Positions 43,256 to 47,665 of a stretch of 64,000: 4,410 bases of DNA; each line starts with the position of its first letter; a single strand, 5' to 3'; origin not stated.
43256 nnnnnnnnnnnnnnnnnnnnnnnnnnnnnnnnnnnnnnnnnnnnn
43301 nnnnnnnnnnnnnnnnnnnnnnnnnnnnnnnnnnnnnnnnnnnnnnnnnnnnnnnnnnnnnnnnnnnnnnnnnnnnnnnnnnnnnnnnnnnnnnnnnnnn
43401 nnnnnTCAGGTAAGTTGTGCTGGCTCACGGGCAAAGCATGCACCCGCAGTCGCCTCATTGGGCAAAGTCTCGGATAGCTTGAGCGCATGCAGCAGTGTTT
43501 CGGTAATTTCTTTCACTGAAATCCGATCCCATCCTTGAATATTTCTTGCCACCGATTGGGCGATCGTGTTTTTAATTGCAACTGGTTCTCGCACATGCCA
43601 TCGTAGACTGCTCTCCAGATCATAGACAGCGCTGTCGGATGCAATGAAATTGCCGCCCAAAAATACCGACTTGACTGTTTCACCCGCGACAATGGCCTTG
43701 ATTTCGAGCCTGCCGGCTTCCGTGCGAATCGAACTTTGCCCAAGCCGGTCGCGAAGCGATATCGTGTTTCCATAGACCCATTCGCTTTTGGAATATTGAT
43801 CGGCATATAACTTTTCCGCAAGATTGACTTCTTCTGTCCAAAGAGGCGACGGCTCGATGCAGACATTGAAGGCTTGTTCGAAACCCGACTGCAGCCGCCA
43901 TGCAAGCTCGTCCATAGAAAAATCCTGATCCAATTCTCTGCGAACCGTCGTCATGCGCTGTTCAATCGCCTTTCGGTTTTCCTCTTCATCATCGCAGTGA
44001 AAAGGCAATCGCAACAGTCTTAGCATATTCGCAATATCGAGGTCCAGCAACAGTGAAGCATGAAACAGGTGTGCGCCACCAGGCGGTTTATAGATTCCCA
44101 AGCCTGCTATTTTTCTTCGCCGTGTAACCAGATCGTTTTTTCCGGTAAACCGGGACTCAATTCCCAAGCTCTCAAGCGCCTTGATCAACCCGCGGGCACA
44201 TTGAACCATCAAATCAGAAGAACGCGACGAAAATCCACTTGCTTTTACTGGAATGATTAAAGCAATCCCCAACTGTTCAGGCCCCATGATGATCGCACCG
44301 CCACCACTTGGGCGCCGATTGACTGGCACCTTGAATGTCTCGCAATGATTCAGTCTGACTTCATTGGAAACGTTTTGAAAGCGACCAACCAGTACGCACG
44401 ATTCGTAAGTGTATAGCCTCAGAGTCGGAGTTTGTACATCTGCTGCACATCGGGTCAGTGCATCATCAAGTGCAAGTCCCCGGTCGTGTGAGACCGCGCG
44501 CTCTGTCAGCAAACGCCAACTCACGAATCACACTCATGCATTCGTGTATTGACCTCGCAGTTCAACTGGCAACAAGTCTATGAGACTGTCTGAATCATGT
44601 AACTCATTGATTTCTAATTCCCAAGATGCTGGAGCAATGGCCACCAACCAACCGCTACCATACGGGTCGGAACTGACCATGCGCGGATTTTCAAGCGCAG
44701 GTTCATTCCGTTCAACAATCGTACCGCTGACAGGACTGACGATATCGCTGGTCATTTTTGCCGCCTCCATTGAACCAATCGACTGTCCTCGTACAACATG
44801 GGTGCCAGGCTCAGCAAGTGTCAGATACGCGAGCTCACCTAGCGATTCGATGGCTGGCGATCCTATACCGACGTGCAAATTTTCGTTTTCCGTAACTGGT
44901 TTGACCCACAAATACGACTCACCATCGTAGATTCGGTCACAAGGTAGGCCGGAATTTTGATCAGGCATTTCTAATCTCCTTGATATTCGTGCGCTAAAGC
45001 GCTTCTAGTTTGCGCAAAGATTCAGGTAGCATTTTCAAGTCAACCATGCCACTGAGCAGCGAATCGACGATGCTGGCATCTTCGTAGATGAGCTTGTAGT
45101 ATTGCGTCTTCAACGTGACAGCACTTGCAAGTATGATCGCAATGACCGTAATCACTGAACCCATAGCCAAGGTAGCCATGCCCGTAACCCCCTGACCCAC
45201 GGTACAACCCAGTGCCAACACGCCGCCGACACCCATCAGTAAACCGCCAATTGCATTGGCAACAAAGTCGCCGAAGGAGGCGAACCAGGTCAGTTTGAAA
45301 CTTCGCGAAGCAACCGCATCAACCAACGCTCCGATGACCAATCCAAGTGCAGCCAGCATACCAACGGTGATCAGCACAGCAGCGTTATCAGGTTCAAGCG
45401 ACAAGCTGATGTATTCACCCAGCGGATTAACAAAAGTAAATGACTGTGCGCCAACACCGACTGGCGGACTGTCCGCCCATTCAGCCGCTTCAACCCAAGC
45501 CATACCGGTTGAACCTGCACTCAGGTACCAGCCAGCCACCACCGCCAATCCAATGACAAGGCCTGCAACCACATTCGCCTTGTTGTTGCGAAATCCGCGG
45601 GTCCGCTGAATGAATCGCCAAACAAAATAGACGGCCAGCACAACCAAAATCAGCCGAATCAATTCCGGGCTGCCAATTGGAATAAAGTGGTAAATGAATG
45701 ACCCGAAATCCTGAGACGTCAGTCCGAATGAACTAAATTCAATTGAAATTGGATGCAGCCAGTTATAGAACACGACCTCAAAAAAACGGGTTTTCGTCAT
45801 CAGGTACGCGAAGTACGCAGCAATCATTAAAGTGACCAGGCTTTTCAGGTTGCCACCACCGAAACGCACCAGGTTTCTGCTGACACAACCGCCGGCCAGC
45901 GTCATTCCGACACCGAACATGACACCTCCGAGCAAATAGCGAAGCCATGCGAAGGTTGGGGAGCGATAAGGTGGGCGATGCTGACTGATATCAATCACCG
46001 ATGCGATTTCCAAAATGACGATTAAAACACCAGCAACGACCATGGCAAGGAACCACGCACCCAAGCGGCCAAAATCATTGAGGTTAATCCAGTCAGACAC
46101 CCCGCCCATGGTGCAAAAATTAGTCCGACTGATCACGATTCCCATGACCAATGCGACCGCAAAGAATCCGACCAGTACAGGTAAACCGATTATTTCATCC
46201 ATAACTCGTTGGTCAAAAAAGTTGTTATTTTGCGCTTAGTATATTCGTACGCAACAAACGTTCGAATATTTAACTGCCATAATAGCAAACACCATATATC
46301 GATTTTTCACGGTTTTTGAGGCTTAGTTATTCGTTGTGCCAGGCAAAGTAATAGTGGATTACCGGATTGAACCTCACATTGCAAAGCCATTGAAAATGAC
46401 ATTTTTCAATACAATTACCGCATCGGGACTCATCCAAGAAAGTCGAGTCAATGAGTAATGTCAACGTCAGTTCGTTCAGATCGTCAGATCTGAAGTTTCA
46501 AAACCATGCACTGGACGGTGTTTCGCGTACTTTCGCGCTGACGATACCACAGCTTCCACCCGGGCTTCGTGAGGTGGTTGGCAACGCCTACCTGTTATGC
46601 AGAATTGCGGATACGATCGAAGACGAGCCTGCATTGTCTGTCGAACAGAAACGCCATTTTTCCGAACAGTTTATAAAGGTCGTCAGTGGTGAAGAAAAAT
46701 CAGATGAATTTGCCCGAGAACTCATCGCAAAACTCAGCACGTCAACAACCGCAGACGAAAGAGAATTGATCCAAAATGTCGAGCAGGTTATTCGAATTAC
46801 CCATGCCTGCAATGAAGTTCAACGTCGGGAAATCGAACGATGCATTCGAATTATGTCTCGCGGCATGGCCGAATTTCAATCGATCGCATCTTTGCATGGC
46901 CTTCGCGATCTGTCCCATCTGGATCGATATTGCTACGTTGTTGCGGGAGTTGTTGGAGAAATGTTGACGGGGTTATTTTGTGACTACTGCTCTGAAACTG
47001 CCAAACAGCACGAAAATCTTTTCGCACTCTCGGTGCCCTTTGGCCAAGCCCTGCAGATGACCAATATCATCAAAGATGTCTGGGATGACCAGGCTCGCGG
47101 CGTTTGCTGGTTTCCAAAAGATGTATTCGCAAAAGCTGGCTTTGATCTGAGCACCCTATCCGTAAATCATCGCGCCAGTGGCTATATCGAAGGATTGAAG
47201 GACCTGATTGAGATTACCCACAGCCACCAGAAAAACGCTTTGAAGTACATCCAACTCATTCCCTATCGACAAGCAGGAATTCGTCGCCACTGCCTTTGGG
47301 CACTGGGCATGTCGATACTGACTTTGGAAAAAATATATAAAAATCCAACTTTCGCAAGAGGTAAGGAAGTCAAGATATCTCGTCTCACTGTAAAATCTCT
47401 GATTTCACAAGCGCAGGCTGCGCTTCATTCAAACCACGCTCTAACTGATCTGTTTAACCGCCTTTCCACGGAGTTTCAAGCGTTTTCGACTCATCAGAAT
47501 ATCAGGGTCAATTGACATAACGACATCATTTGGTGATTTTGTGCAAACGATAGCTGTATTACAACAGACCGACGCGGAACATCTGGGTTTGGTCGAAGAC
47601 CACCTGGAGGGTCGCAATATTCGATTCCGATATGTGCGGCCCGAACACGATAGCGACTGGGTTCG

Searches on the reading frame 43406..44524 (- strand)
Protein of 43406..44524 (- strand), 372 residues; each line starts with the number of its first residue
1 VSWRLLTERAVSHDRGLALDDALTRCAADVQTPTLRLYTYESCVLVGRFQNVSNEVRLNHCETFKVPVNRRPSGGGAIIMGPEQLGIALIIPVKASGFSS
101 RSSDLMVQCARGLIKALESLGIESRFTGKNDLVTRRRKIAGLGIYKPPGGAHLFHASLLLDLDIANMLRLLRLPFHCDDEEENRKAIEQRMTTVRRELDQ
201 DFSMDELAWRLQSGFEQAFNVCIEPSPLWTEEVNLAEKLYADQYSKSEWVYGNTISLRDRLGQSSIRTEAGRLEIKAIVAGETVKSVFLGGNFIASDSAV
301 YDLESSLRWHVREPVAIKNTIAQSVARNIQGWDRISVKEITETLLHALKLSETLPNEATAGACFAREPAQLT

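Call 59: search_protein_families(library=pfam, proteins=[window:43406-44524:-], max_evalue=0.00001)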
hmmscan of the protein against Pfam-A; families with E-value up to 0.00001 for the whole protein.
window:43406-44524:- (372 aa): 2 families
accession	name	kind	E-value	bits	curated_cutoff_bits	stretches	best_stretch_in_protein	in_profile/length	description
PF21948.1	LplA-B_cat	-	1.6e-36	126.6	27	1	17-215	6-199/200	Lipoyl protein ligase A/B catalytic domain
PF03099.24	BPL_LplA_LipB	-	2e-07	31.4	21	1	49-163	4-133/133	Biotin/lipoate A/B protein ligase family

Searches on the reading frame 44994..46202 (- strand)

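Call 59: search_protein_families(library=pfam, proteins=[window:44994-46202:-], max_evalue=0.00001)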
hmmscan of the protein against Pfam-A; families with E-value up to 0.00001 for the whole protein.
window:44994-46202:- (402 aa): 1 family
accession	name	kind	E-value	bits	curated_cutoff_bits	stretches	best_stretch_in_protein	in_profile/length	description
PF04143.19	Sulf_transp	-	2.5e-53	182.1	27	1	26-361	1-309/310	Sulphur transport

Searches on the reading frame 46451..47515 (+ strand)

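Call 59: search_protein_families(library=pfam, proteins=[window:46451-47515:+], max_evalue=0.00001)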
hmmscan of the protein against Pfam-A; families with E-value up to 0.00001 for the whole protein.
window:46451-47515:+ (354 aa): 1 family
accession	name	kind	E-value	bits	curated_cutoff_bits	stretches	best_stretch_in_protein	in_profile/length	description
PF00494.24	SQS_PSY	-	1e-49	170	26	1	22-312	2-262/263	Squalene/phytoene synthase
